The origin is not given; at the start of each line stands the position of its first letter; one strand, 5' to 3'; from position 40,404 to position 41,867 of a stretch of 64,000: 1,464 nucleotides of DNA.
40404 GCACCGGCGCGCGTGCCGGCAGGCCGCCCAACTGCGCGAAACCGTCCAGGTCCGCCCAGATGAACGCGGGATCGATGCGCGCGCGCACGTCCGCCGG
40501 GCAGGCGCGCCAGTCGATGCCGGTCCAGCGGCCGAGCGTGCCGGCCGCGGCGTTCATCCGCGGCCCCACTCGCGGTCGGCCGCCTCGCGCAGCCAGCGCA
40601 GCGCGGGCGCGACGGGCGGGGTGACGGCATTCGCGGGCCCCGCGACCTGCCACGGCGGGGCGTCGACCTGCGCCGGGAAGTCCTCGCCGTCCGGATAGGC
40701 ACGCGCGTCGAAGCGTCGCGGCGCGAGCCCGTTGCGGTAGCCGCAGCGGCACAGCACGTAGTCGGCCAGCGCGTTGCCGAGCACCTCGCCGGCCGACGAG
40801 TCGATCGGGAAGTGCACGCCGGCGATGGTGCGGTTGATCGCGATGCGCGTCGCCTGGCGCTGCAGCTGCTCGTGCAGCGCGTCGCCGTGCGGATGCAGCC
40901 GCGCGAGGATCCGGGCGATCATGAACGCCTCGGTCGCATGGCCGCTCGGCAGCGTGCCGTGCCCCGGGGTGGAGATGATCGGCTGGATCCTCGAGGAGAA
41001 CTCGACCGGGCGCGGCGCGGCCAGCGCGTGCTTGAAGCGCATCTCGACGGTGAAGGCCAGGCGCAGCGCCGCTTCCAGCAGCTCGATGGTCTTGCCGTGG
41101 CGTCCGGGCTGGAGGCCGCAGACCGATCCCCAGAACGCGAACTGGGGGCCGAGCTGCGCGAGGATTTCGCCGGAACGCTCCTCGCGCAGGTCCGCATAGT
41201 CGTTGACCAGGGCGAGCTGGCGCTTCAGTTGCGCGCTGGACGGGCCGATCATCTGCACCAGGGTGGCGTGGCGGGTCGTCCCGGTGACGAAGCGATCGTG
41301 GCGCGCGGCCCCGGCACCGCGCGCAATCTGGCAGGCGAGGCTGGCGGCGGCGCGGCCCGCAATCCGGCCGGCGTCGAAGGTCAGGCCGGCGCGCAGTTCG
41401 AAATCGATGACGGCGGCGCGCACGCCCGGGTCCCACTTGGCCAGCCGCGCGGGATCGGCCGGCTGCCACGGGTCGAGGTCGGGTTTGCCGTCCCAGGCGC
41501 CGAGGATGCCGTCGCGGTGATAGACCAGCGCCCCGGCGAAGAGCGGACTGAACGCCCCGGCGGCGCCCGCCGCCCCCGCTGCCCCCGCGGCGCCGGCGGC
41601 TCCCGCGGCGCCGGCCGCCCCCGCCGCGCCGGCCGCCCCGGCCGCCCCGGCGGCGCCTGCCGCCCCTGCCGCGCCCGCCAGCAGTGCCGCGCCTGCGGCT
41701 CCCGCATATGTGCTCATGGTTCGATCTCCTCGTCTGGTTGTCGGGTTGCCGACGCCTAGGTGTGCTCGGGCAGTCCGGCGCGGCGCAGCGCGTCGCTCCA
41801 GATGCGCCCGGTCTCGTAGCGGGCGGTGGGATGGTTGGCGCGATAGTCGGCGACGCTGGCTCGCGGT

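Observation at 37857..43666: Candidate undescribed system: cyclase-TPR / PAP2-fold enzyme / S8 subtilase operon flanked by a cNMP-binding regulator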

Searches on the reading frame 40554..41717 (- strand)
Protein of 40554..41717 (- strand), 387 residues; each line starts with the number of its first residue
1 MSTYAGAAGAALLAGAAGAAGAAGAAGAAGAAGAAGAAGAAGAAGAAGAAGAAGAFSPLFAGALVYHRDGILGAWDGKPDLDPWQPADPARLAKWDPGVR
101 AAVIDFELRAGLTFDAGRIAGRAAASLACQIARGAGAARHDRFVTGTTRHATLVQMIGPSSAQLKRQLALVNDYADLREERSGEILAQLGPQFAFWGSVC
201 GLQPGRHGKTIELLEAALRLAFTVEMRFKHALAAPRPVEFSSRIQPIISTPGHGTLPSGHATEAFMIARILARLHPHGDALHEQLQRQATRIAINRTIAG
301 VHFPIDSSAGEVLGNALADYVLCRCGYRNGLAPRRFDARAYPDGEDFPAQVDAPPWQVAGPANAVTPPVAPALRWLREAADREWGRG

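Call 7: search_protein_families(library=pfam, proteins=[window:40554-41717:-], max_evalue=0.01)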
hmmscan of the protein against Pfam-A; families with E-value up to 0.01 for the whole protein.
window:40554-41717:- (387 aa): 2 families
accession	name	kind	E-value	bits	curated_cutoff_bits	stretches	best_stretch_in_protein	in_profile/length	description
PF01391.23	Collagen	-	3.5e-07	30.3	27.2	1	6-54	4-52/60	Collagen triple helix repeat (20 copies)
PF01569.27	PAP2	-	9.3e-07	29.1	27.2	1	222-318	14-118/130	PAP2 superfamily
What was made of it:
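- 40554..41552 (-): PAP2 body: a soluble class A acid-phosphatase-like catalytic domain preceded by a small beta-sheet subdomain. Pfam PAP2 (call 7).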

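Call 9: search_protein_families(library=ncbifam, proteins=[window:40554-41717:-], max_evalue=0.01)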
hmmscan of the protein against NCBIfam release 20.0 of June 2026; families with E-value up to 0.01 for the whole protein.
window:40554-41717:- (387 aa): 4 families
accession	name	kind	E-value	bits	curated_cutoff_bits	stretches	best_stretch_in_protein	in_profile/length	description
NF047884.1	UdeprDiPSep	equivalog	4e-06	26.8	250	1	209-319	73-181/188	undecaprenyl-diphosphatase SepP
NF038329.2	gly_rich_SclB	equivalog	9.1e-05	21.5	325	1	13-53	127-167/442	LPXTG-anchored collagen-like adhesin Scl2/SclB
NF008813.0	PRK11837.1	equivalog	0.0043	17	229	1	213-310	63-157/202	undecaprenyl-diphosphate phosphatase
NF038330.1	adhesin_SclA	exception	0.0075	15.9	400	0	14-53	158-224/405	LPXTG-anchored collagen-like adhesin Scl1/SclA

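Call 10: search_protein_families(library=padloc, proteins=[window:40554-41717:-], max_evalue=0.01)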
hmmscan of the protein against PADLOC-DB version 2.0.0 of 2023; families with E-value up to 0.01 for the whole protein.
window:40554-41717:- (387 aa): 0 families

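Call 11: find_homologous_proteins(query=window:40554-41555:-)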
Query window:40554-41555:- (333 aa): 413 proteins with E <= 0.001 among 8000 candidates; the best 120 are listed.
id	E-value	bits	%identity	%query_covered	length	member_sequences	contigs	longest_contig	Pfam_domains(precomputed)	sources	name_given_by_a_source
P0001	2.6e-74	269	48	87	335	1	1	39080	PF22778.4,PF01569.28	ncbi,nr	ncbi:MAG: phosphatase PAP2 family protein [Burkholderiales bacterium]|nr:phosphatase PAP2 family pro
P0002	4.2e-74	268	46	98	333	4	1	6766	PF01569.28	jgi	jgi:hypothetical protein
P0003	1.5e-73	266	49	87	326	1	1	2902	PF22778.4,PF01569.28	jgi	jgi:membrane-associated phospholipid phosphatase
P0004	4.7e-71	258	45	98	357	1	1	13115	PF01569.28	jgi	jgi:hypothetical protein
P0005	2.3e-70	256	45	97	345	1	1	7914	PF01569.28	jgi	jgi:membrane-associated phospholipid phosphatase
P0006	7.3e-70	254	46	98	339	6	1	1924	PF01569.28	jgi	jgi:membrane-associated phospholipid phosphatase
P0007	8.5e-70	254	45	98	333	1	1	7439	PF01569.28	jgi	jgi:hypothetical protein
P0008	1.5e-69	253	44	97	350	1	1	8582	PF01569.28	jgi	jgi:hypothetical protein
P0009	3.8e-69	252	42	99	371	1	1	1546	PF22778.4,PF01569.28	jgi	-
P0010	4.0e-69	252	44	96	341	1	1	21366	PF01569.28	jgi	jgi:hypothetical protein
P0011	4.7e-69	251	44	98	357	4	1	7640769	PF01569.28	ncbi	ncbi:hypothetical protein V1282_007375 [Nitrobacteraceae bacterium AZCC 2146]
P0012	9.2e-69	250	45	98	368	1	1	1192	PF01569.28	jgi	-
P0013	1.1e-68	250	47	93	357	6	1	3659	PF01569.28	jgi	-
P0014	1.6e-68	250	43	96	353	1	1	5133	PF01569.28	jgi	jgi:membrane-associated phospholipid phosphatase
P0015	1.8e-68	249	44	97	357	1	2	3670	PF01569.28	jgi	-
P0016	2.4e-68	249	44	97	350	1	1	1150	PF22778.4,PF01569.28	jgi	-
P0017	3.1e-68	249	44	96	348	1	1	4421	PF22778.4,PF01569.28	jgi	jgi:hypothetical protein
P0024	9.7e-67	244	47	87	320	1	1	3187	PF22778.4,PF01569.28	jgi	jgi:hypothetical protein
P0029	1.0e-65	240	47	87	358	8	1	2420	PF22778.4,PF01569.28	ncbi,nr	ncbi:MAG TPA: phosphatase PAP2 family protein [Steroidobacteraceae bacterium]|nr:phosphatase PAP2 fa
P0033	3.4e-65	239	44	98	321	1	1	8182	PF22778.4,PF01569.28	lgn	-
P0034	4.1e-65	238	45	96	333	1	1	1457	PF22778.4,PF01569.28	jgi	jgi:hypothetical protein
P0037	4.2e-64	235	47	84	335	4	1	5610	PF22778.4,PF01569.28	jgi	jgi:membrane-associated phospholipid phosphatase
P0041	1.9e-63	233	42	95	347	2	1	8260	PF22778.4,PF01569.28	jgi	jgi:hypothetical protein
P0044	4.2e-63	232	42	97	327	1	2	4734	PF22778.4,PF01569.28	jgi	jgi:membrane-associated phospholipid phosphatase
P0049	1.5e-62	230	39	99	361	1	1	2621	PF22778.4,PF01569.28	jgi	jgi:PAP2 superfamily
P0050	1.5e-62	230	44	86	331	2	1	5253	PF22778.4,PF01569.28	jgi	jgi:hypothetical protein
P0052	3.2e-62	229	51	66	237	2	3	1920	PF22778.4,PF01569.28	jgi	jgi:hypothetical protein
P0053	3.7e-62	229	46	88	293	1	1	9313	PF22778.4,PF01569.28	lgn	-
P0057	6.0e-62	228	44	84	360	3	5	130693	PF22778.4,PF01569.28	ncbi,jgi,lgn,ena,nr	ncbi:MAG: hypothetical protein A3I66_10005 [Burkholderiales bacterium RIFCSPLOWO2_02_FULL_57_36]|nr:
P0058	6.2e-62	228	48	71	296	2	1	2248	PF22778.4,PF01569.28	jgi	jgi:hypothetical protein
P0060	1.9e-61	226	44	97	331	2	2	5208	PF22778.4,PF01569.28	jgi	jgi:membrane-associated phospholipid phosphatase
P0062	2.5e-61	226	44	81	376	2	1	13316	PF22778.4,PF01569.28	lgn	-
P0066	4.1e-61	225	42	96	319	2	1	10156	PF22778.4,PF01569.28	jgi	jgi:membrane-associated phospholipid phosphatase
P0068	4.7e-61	225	44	96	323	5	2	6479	PF22778.4,PF01569.28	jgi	jgi:membrane-associated phospholipid phosphatase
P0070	5.1e-61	225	43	89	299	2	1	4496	PF22778.4,PF01569.28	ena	-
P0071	5.6e-61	225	44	97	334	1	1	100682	PF22778.4,PF01569.28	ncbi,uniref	ncbi:phosphatase PAP2 family protein [Hydrogenophaga sp.]|uniref:phosphatase PAP2 family protein n=1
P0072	1.2e-60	224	53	61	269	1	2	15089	PF22778.4,PF01569.28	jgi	jgi:hypothetical protein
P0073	1.3e-60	224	41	98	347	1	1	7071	PF22778.4,PF01569.28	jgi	jgi:hypothetical protein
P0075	1.9e-60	223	42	89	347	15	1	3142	PF22778.4,PF01569.28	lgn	-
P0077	2.8e-60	223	41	96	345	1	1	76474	PF22778.4,PF01569.28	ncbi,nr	ncbi:MAG TPA: phosphatase PAP2 family protein [Usitatibacter sp.]|nr:phosphatase PAP2 family protein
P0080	4.3e-60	222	46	78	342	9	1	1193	PF22778.4,PF01569.28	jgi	jgi:hypothetical protein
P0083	8.2e-60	221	45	78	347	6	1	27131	PF22778.4,PF01569.28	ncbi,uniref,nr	ncbi:phosphatase PAP2 family protein [Polaromonas sp.]|uniref:phosphatase PAP2 family protein n=1 Ta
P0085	2.9e-59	219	42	92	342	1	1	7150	PF22778.4,PF01569.28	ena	-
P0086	3.0e-59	219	44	78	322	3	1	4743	PF22778.4,PF01569.28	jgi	jgi:hypothetical protein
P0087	3.9e-59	219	41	86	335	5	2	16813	PF22778.4,PF01569.28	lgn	-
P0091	1.8e-58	217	42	86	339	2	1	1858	PF22778.4,PF01569.28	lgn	-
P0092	2.5e-58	216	45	86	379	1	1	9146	PF22778.4,PF01569.28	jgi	jgi:membrane-associated phospholipid phosphatase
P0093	2.5e-58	216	42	84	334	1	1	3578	PF22778.4,PF01569.28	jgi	-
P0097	8.1e-58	214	43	88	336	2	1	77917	PF22778.4,PF01569.28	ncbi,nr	ncbi:MAG: phosphatase PAP2 family protein [Rubrivivax sp.]|nr:phosphatase PAP2 family protein [Rubri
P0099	9.3e-58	214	43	97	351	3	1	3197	PF22778.4,PF01569.28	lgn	-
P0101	1.2e-57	214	41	97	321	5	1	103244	PF22778.4,PF01569.28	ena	-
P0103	1.9e-57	213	43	97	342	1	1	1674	PF22778.4,PF01569.28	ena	-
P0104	4.5e-57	212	46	71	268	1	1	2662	PF22778.4,PF01569.28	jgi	jgi:hypothetical protein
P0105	4.7e-57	212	41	98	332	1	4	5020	PF22778.4,PF01569.28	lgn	-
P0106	4.9e-57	212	47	70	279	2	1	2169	PF22778.4,PF01569.28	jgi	jgi:hypothetical protein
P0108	8.0e-57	211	44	84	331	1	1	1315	PF22778.4,PF01569.28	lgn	-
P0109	1.0e-56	211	40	97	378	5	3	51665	PF22778.4,PF01569.28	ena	-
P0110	1.1e-56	211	47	77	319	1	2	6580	PF22778.4,PF01569.28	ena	-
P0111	1.1e-56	211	43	97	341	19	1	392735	PF22778.4,PF01569.28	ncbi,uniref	ncbi:phosphatase PAP2 family protein [Hydrogenophaga sp. ZJX-1]|uniref:phosphatase PAP2 family prote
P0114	1.5e-56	210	48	68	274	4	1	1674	PF22778.4,PF01569.28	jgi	jgi:hypothetical protein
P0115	1.9e-56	210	41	95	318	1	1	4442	PF22778.4,PF01569.28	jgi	jgi:membrane-associated phospholipid phosphatase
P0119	5.8e-56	208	42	97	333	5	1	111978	PF22778.4,PF01569.28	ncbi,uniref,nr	ncbi:phosphatase PAP2 family protein [Hydrogenophaga aromaticivorans]|uniref:phosphatase PAP2 family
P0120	6.0e-56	208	42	98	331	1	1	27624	PF22778.4,PF01569.28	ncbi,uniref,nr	ncbi:phosphatase PAP2 family protein [Hydrogenophaga sp.]|uniref:phosphatase PAP2 family protein n=1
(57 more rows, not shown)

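Call 12: find_encoding_contigs(protein=P0011, flank=8000, max_places=2)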
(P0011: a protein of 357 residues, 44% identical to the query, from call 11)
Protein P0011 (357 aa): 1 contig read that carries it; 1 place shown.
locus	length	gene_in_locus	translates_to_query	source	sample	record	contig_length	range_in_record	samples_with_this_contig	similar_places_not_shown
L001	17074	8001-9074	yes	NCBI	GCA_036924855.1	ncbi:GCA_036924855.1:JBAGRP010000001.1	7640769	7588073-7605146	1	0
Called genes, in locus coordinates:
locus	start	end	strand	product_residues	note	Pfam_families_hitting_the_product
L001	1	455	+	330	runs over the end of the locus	PF02653:BPD_transp_2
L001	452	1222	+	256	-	PF13175:AAA_15 (faint), PF13476:AAA_23 (weak), PF00005:ABC_tran, PF13304:AAA_21 (faint), PF12399:BCA_ABC_TP_C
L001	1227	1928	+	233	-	PF00005:ABC_tran, PF13304:AAA_21 (faint)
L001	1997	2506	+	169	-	-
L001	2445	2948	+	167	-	PF04199:Cyclase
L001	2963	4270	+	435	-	PF00815:Histidinol_dh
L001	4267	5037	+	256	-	PF00106:adh_short, PF08659:KR, PF13561:adh_short_C2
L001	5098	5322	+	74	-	-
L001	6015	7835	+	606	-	PF00211:Guanylate_cyc, PF07719:TPR_2 (faint), PF14559:TPR_19 (faint), PF13428:TPR_14 (faint), PF13432:TPR_16 (faint), PF00515:TPR_1 (faint), PF23914:TPR_CcmH_CycH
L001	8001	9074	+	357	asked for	PF01569:PAP2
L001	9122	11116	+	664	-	PF00082:Peptidase_S8 (faint)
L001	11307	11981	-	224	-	PF00440:TetR_N, PF14246:TetR_C_7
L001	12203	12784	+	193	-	PF09917:DUF2147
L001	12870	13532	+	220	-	PF11769:DUF3313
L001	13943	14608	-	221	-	PF13505:OMP_b-brl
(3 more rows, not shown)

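Call 13: find_encoding_contigs(protein=P0001, flank=8000, max_places=2)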
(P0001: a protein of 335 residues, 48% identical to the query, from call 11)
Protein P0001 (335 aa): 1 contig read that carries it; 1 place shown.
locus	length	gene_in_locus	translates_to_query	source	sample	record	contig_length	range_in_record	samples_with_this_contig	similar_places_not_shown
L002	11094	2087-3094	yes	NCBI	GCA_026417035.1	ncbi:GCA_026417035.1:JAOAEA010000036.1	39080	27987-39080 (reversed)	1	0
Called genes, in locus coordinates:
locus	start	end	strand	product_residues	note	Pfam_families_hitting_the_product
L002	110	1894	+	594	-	PF00211:Guanylate_cyc, PF07719:TPR_2 (faint), PF13432:TPR_16 (faint), PF14559:TPR_19 (weak)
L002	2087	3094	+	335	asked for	PF01569:PAP2, PF22778:VCPO_2nd (faint)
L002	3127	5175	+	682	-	PF00082:Peptidase_S8 (weak)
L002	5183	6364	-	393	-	PF00034:Cytochrom_C (faint), PF03150:CCP_MauG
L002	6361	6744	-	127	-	-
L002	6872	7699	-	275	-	PF04909:Amidohydro_2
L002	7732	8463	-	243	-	PF25182:NonGDSL, PF00657:Lipase_GDSL, PF13472:Lipase_GDSL_2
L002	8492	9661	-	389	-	PF01757:Acyl_transf_3, PF10129:OpgC_C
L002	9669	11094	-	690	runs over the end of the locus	PF04879:Molybdop_Fe4S4, PF00384:Molybdopterin, PF01568:Molydop_binding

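Call 14: find_encoding_contigs(protein=P0071, flank=8000, max_places=2)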
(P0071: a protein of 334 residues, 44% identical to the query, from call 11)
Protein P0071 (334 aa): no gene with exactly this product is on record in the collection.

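Call 17: find_related_loci(query=A1, collection=genome_contigs, flank=10000)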
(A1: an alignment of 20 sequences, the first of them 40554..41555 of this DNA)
Query A1 (333 aa) in genome_contigs; peptide patterns used: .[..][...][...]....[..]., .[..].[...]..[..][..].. (x = any residue, [..] = any of these).
600 stretches matched a pattern (row limit reached: there are more); 574 encode a relative of the query (tblastn E <= 1e-3); the best 80 are kept; 80 distinct loci.
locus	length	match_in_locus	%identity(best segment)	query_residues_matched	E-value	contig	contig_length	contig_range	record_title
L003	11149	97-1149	56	1-330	1e-102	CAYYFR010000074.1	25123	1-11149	MAG TPA_asm: uncultured Burkholderiales bacterium isolate SRP128246_co1_11 genome assembly, contig: NODE_3681_length_251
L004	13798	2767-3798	45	4-330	8e-82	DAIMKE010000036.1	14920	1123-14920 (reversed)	MAG TPA_asm: Bradyrhizobium sp. isolate CTOTU4207 NODE_784_length_14920_cov_3.661016, whole genome shotgun sequence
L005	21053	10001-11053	44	3-330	3e-79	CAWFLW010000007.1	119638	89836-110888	MAG: uncultured Alphaproteobacteria bacterium isolate MFD00392.bin.2.81 genome assembly, contig: contig_20217, whole gen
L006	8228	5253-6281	46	7-330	7e-78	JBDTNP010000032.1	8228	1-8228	MAG: Betaproteobacteria bacterium isolate cluster3_bin.153 NODE_42461_length_8228_cov_5.274685, whole genome shotgun seq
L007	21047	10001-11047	45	3-329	8e-78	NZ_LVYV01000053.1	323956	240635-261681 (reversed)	Tardiphaga robiniae strain Vaf-07 contig_6, whole genome shotgun sequence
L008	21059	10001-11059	44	3-330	2e-76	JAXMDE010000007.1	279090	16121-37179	MAG: Bradyrhizobium sp. isolate STL-PRO28 C2.79.fa-7, whole genome shotgun sequence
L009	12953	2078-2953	48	3-295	4e-76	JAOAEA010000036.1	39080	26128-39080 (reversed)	MAG: Burkholderiales bacterium isolate SKW247 NODE_35_length_39080_cov_4.736482, whole genome shotgun sequence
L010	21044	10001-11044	43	3-330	7e-75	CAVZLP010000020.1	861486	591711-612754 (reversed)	MAG: uncultured beta proteobacterium isolate MFD06085.bin.2.144 genome assembly, contig: contig_9590, whole genome shotg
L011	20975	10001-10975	43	3-330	5e-74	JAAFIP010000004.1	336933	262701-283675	MAG: Polaromonas sp. isolate bin75.metabat.ball.187 WN_Polaromonas_3_scaffold_4, whole genome shotgun sequence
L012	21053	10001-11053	44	4-330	6e-74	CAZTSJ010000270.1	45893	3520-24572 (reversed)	MAG TPA_asm: uncultured Bordetella sp. isolate binchicken_co165_140 genome assembly, contig: k141_78519, whole genome sh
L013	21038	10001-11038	43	3-331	2e-73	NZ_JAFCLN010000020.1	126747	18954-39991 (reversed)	Bradyrhizobium lablabi strain SZCCT0009 NODE_20, whole genome shotgun sequence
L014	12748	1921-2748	46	2-287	2e-72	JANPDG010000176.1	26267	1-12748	MAG: Polaromonas sp. isolate VAR_78_metabat_415 VAR_78_k141_2730069, whole genome shotgun sequence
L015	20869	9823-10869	43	7-330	3e-72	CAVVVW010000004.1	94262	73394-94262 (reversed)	MAG: uncultured beta proteobacterium isolate MFD04651.bin.1.139 genome assembly, contig: contig_12309, whole genome shot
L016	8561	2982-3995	44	3-330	4e-72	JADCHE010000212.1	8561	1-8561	MAG: Burkholderiales bacterium isolate M025S2SP1A76QC M025S2_212, whole genome shotgun sequence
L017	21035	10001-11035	43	3-330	1e-71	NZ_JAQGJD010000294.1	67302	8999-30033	MAG: Tardiphaga sp. isolate RYN_476 scaffold_1639135, whole genome shotgun sequence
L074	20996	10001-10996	39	7-329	6e-63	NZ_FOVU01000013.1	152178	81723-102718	Bradyrhizobium sp. Ghvi, whole genome shotgun sequence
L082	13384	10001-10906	42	3-317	1e-62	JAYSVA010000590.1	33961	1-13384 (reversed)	MAG: Hyphomicrobiaceae bacterium isolate GFS_12695 GFS_12695_589, whole genome shotgun sequence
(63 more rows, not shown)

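Call 21: search_solved_structures(query=A1, max_evalue=1, show_alignments=2)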
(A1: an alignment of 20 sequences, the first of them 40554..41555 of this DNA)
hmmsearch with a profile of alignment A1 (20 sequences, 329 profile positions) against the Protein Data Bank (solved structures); distinct sequences matched with E-value up to 1: 25.
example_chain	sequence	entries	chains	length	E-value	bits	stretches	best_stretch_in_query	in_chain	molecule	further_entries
7f17_A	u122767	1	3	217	1.2e-14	57.7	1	141-264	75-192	Acid phosphatase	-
7f18_A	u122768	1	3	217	2.2e-14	56.8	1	141-264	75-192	Acid phosphatase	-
1qi9_A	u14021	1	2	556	9e-08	35.1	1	188-282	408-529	Vanadium-dependent bromoperoxidase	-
6ebu_A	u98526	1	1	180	2.7e-07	33.5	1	152-259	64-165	LpxE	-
7qwi_AAA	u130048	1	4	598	0.0029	20.3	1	189-259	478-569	Vanadium-dependent bromoperoxidase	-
1up8_A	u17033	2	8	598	0.0029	20.3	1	189-259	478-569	VANADIUM-DEPENDENT BROMOPEROXIDASE 1 | Vanadium-dependent bromoperoxidase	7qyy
7qvw_AAA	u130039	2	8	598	0.0029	20.3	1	189-259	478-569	Vanadium-dependent bromoperoxidase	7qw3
8vgx_A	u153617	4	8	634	0.0032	20.1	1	189-259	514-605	Vanadium-dependent bromoperoxidase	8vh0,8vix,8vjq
1qhb_A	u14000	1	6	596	0.0034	20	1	189-259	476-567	HALOPEROXIDASE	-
1iw8_A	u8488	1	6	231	0.027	17.1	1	192-262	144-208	acid phosphatase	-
9qci_A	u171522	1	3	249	0.039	16.5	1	179-257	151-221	Major phosphate-irrepressible acid phosphatase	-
9htz_A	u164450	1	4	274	0.065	15.8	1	184-257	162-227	Phosphatase PAP2 family protein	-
1d2t_A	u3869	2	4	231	0.078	15.6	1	192-262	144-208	ACID PHOSPHATASE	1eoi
5jki_A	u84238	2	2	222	0.086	15.4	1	193-258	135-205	Putative lipid phosphate phosphatase YodM | Phosphatidylglycerophosphatase B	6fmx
9qcj_A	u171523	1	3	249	0.088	15.4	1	191-257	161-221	Major phosphate-irrepressible acid phosphatase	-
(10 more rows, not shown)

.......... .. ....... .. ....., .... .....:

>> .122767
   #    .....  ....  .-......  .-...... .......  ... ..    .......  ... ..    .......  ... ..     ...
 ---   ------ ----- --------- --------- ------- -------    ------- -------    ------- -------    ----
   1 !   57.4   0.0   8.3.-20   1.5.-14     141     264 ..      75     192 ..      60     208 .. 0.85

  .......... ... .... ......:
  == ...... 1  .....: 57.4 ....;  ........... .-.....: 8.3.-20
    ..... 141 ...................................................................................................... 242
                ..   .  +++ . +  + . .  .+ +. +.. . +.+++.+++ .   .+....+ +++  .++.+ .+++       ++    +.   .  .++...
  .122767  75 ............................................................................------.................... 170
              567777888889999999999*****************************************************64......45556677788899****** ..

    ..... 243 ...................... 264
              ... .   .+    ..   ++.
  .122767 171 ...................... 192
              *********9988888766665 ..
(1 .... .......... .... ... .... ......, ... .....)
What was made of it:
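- On Vanadium-dependent haloperoxidase: The profile search gives 7f17 at E 1e-14, with bromoperoxidase 1qi9 a weaker second at E 9e-8 (call 21).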

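Call 42: predict_structure(alignment_id=A1)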
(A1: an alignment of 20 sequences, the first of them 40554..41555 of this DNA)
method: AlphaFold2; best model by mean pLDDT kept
length: 333 residues; sequences in the alignment: 20
mean_pLDDT: 82.8   pTM: 0.84
mean pLDDT of the five models: 82.8, 81.2, 80.8, 80.4, 79.1
residues with pLDDT >= 90: 191; 70-90: 80; 50-70: 22; < 50: 40
segments of 3 or more residues with pLDDT < 50: 1-30, 81-90
pLDDT, mean of each block of 10 residues (from residue 1): 34 37 43 72 90 92 96 85 45 79 95 91 85 79 91 95 96 94 90 73 93 96 93 93 91 95 96 92 91 72 76 91 95 72
secondary structure, 60 per line:
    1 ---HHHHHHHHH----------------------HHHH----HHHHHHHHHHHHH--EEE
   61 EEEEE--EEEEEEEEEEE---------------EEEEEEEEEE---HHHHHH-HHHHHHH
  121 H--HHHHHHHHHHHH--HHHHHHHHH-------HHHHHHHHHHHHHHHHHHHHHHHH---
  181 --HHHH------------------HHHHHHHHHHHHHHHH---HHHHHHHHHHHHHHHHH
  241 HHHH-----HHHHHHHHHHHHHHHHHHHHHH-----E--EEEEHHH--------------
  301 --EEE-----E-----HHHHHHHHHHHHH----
elements in order: H4-12 H35-38 H43-55 E58-65 E68-78 E94-103 H107-112 H114-121 H124-135 H138-146 H154-177 H183-186 H205-220 H224-244 H250-271 E280-283 E303-305 H317-329
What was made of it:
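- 40554..41552 (-): AF2 model pLDDT 83 (call 42).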
